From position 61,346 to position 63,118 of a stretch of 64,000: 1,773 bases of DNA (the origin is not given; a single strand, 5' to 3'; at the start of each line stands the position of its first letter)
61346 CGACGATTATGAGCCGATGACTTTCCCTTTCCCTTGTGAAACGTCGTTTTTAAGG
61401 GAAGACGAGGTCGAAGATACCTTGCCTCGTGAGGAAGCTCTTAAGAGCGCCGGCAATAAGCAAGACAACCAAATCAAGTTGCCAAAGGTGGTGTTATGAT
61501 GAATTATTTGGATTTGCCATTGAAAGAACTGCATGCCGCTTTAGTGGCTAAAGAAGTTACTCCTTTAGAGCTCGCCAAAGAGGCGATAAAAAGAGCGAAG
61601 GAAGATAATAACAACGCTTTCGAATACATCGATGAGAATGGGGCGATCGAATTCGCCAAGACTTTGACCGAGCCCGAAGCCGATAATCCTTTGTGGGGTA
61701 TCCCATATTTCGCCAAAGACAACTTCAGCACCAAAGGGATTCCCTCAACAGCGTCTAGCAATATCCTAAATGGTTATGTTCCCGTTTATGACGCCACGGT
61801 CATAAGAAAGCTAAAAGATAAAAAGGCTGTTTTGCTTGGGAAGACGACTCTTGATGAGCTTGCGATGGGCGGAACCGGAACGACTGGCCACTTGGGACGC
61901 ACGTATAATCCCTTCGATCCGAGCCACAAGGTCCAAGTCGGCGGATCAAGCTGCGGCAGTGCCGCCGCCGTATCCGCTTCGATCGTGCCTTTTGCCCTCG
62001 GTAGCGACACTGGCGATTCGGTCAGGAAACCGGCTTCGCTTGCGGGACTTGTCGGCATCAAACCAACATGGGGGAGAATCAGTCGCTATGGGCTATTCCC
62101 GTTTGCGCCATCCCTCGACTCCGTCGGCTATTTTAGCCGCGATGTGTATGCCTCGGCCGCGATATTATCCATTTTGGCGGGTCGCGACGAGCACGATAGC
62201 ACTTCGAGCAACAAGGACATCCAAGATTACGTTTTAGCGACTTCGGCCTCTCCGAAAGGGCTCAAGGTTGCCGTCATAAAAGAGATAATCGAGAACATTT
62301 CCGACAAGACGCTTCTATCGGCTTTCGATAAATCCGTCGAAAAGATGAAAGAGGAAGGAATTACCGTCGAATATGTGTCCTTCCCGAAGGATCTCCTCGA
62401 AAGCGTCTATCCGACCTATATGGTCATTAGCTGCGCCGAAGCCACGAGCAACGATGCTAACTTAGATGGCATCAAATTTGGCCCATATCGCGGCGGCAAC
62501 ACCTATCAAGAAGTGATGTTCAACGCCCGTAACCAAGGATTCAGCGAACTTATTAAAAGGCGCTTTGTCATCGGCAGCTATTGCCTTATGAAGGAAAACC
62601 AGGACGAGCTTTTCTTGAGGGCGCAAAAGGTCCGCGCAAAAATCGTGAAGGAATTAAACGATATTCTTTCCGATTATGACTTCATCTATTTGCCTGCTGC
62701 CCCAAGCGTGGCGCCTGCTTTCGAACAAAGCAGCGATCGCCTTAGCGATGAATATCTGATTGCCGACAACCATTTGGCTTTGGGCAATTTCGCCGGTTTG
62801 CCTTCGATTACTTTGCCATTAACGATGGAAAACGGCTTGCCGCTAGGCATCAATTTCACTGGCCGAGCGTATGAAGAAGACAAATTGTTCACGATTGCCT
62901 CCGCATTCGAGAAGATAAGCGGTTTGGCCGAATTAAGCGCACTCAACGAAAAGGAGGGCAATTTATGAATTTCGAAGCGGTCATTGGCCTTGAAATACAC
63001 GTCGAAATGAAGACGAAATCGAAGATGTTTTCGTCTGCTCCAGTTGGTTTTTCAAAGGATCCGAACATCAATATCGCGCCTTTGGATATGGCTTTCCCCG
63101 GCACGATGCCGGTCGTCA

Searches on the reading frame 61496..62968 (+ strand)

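Call 76: search_protein_families(library=pfam, proteins=[window:61496-62968:+], max_evalue=0.00001)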
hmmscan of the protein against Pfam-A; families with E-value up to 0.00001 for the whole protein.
window:61496-62968:+ (490 aa): 1 family
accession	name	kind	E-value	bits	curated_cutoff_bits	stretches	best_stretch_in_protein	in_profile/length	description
PF01425.27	Amidase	-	8.9e-110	368.2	27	1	26-464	2-444/445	Amidase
